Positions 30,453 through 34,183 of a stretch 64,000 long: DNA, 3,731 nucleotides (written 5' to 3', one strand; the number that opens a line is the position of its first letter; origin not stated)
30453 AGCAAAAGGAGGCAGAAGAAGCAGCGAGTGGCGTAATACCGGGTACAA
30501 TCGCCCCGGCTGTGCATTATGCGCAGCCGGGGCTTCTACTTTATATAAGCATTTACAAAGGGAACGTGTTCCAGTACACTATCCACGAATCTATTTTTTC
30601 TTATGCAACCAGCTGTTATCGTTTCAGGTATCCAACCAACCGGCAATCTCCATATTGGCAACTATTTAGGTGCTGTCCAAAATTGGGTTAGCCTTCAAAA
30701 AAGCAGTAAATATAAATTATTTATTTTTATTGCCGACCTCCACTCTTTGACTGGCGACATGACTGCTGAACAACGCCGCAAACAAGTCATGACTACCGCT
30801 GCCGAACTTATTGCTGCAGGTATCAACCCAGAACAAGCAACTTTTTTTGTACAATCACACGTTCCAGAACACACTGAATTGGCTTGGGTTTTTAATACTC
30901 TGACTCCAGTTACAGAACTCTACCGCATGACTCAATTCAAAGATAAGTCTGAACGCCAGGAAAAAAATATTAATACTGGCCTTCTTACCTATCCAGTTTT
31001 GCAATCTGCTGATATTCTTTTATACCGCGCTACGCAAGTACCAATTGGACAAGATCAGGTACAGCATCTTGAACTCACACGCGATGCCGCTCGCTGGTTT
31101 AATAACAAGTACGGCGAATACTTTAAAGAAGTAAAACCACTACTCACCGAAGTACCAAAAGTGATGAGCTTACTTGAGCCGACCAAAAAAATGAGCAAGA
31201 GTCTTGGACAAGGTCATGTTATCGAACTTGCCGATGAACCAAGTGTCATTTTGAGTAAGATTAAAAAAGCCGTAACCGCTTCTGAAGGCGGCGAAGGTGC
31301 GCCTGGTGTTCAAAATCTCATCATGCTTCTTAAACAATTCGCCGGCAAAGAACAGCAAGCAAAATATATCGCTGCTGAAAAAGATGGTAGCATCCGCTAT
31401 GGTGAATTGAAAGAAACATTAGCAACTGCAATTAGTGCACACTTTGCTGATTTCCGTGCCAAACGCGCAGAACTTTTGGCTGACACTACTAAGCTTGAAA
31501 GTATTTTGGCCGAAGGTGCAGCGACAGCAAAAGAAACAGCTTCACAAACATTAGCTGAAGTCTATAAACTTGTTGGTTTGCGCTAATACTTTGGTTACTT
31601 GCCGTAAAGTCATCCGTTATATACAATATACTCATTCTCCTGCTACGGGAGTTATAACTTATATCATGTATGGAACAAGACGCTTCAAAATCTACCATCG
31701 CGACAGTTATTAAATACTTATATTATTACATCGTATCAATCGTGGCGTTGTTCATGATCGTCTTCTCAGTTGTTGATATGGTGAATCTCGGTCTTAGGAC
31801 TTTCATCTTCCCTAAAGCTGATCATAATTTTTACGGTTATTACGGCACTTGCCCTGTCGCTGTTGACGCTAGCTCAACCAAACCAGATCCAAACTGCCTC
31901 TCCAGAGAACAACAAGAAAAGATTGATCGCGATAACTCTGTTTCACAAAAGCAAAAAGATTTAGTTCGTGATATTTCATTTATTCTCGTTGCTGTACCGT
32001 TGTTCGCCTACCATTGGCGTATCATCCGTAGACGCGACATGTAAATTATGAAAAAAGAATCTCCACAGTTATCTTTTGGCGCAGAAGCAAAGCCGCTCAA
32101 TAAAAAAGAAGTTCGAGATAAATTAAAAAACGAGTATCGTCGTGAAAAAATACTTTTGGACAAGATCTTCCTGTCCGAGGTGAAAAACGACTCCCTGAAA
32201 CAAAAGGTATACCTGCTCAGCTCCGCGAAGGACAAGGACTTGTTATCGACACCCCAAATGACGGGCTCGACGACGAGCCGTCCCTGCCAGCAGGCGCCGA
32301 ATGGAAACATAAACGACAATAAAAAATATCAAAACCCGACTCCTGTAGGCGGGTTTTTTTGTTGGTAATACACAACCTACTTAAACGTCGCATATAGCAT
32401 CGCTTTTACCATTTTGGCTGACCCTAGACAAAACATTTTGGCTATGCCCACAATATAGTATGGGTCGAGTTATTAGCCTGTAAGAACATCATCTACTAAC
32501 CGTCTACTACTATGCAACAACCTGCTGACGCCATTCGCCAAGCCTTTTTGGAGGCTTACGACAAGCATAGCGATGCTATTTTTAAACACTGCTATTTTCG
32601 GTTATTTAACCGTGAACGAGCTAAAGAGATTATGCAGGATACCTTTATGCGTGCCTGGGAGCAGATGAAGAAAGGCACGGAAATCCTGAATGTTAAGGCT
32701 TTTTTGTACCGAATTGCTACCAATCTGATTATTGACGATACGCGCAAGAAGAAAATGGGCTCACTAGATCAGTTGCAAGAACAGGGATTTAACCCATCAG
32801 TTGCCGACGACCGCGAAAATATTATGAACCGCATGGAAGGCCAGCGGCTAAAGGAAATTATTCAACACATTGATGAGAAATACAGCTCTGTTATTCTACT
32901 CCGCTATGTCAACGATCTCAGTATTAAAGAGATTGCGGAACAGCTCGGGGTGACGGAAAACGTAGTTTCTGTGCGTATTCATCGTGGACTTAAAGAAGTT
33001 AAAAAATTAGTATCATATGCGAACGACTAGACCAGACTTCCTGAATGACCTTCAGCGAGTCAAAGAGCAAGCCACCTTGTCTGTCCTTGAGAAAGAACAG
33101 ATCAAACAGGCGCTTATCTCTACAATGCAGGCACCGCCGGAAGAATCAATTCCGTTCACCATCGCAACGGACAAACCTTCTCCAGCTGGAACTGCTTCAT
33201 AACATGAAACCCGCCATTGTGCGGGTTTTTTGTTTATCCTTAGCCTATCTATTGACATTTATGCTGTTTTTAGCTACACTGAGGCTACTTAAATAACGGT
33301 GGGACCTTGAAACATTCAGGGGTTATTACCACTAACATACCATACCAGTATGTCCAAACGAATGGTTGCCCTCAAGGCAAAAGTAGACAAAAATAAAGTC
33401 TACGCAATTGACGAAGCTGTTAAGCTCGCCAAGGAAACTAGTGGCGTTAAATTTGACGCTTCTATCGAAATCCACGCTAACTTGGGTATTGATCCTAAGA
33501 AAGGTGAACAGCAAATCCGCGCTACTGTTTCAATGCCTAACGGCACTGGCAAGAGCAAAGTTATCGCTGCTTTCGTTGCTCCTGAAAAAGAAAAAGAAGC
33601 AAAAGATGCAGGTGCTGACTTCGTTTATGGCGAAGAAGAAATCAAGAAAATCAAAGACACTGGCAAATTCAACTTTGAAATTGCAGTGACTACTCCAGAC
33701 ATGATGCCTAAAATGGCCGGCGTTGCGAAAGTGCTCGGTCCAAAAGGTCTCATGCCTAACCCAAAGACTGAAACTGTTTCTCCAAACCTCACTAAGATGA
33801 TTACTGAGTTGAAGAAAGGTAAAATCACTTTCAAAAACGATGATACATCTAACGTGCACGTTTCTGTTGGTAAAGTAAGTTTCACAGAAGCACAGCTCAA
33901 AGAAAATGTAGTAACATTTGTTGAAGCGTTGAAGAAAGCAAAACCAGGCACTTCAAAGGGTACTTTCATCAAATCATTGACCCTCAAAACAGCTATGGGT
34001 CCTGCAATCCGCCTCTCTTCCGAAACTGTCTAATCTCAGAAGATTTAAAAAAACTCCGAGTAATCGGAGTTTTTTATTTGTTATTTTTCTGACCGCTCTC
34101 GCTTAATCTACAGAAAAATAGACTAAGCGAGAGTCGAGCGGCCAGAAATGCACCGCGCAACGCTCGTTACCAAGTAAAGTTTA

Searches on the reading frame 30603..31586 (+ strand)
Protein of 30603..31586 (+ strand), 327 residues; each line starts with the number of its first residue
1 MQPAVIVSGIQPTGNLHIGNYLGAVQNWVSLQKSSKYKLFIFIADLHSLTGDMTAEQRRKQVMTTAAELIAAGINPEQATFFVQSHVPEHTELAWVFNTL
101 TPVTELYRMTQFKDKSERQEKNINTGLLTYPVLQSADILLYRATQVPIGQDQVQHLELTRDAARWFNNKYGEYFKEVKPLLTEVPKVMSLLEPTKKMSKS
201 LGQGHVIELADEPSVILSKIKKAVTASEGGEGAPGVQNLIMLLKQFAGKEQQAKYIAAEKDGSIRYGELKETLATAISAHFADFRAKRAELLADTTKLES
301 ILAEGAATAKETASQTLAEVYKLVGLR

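Call 106: search_protein_families(library=pfam, proteins=[window:30603-31586:+], max_evalue=0.001)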
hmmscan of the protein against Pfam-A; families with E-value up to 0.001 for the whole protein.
window:30603-31586:+ (327 aa): 1 family
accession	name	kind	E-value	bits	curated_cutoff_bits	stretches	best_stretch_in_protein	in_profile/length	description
PF00579.31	tRNA-synt_1b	-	9.4e-75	252.1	21.1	1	3-281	5-291/292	tRNA synthetases class I (W and Y)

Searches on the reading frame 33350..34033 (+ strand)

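Call 106: search_protein_families(library=pfam, proteins=[window:33350-34033:+], max_evalue=0.001)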
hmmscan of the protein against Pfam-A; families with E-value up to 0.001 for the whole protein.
window:33350-34033:+ (227 aa): 1 family
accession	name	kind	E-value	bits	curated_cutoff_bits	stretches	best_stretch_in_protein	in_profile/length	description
PF00687.26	Ribosomal_L1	-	6.4e-55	186.2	32.2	1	28-218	2-198/198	Ribosomal protein L1p/L10e family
